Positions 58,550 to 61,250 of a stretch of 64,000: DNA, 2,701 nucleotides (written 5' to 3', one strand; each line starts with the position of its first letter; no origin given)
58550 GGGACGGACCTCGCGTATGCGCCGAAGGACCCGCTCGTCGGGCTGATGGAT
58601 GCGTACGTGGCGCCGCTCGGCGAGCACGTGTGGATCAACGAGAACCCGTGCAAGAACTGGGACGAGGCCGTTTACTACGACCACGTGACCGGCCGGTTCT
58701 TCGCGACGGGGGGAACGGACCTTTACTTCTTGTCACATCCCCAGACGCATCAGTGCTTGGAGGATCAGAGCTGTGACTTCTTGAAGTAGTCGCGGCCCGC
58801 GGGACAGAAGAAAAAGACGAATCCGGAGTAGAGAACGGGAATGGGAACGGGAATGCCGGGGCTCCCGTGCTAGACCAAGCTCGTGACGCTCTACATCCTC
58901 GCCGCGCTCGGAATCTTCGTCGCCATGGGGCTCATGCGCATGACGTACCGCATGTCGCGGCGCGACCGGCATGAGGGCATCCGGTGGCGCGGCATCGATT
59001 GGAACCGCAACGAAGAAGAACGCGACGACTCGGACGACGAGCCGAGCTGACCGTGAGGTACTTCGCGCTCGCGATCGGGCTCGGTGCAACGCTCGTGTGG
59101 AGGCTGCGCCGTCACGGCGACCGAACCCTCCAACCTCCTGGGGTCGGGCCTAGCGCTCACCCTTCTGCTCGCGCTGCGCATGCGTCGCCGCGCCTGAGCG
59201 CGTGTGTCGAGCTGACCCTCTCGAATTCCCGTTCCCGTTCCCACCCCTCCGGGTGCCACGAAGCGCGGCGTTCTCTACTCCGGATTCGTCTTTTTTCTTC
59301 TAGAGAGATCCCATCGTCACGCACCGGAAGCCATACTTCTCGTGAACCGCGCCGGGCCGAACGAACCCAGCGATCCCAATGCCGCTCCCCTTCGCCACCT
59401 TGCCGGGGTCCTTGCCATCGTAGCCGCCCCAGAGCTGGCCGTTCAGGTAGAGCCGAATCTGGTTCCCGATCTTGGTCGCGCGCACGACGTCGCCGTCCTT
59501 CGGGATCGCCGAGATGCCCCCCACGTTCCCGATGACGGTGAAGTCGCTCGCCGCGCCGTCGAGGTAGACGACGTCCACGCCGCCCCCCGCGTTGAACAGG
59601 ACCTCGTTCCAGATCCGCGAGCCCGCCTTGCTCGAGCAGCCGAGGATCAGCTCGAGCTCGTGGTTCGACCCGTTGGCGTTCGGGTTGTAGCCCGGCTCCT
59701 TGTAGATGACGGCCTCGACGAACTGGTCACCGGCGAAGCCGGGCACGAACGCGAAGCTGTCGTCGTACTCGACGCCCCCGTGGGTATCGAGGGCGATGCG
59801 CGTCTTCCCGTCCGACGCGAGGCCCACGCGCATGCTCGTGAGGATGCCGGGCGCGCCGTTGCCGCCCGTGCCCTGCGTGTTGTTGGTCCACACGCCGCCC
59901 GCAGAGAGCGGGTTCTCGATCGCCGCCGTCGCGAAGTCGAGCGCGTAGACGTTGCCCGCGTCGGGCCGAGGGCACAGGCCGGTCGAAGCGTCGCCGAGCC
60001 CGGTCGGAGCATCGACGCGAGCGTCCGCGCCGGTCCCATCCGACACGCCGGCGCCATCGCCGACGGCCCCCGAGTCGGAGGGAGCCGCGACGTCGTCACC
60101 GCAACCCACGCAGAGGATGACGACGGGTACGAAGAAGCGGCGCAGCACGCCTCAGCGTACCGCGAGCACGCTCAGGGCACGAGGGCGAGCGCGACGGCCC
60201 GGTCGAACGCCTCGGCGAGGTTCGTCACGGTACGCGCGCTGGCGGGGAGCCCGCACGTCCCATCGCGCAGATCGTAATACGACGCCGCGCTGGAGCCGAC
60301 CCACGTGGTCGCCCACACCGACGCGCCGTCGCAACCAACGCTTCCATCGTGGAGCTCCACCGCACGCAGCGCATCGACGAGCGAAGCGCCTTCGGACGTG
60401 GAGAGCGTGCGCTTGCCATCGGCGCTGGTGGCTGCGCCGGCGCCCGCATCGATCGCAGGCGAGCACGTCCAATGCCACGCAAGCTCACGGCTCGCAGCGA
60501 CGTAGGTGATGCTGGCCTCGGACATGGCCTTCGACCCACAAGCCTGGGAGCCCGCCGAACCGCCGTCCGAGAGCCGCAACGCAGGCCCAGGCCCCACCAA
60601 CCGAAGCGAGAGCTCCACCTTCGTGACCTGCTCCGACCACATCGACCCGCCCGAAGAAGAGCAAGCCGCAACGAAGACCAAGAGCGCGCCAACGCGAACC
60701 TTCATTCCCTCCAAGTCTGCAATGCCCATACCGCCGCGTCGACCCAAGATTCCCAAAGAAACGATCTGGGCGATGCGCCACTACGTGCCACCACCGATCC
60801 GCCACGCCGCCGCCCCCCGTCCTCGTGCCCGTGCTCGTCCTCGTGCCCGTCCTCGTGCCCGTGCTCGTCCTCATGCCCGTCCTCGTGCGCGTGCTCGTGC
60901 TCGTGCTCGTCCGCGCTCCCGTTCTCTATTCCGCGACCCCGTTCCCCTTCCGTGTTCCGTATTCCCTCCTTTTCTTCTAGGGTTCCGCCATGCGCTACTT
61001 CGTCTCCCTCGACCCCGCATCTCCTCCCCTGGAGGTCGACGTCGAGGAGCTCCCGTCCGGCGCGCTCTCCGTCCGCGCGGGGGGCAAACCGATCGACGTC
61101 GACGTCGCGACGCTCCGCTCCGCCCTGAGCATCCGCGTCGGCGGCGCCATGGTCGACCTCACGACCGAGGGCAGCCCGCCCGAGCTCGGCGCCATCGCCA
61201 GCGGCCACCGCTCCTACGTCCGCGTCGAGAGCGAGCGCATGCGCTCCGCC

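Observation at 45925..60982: Second dispersed repeat family (R2, about 55-80 bp, 4 copies) ending in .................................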

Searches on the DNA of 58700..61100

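Call 46: search_rna_families(source=window, start=58700, end=61100, threshold=evalue, max_evalue=10)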
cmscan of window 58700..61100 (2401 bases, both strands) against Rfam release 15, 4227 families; matches with E-value up to 10: 0.
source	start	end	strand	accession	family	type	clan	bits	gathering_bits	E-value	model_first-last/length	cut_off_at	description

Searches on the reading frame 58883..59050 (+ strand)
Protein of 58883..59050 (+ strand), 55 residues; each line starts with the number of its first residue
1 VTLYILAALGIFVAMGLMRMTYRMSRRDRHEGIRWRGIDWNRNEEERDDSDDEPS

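Call 64: search_protein_families(library=pfam, proteins=[window:58883-59050:+], max_evalue=0.01)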
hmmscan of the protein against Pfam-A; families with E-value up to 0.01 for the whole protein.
window:58883-59050:+ (55 aa): 0 families

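Call 77: list_cluster_members(proteins=[L132:5288-7432:+, L132:7614-8483:+, window:58883-59050:+])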
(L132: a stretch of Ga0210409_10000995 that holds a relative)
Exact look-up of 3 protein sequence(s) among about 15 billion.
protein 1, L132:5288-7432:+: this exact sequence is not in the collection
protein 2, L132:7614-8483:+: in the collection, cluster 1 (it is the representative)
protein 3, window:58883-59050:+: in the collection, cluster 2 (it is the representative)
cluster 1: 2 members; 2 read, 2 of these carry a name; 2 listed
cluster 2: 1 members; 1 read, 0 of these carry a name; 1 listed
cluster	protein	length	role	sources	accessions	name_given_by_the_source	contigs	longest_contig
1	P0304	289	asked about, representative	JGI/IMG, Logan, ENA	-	DNA adenine methylase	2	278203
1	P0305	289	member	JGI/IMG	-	DNA adenine methylase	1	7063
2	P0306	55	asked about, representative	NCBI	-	-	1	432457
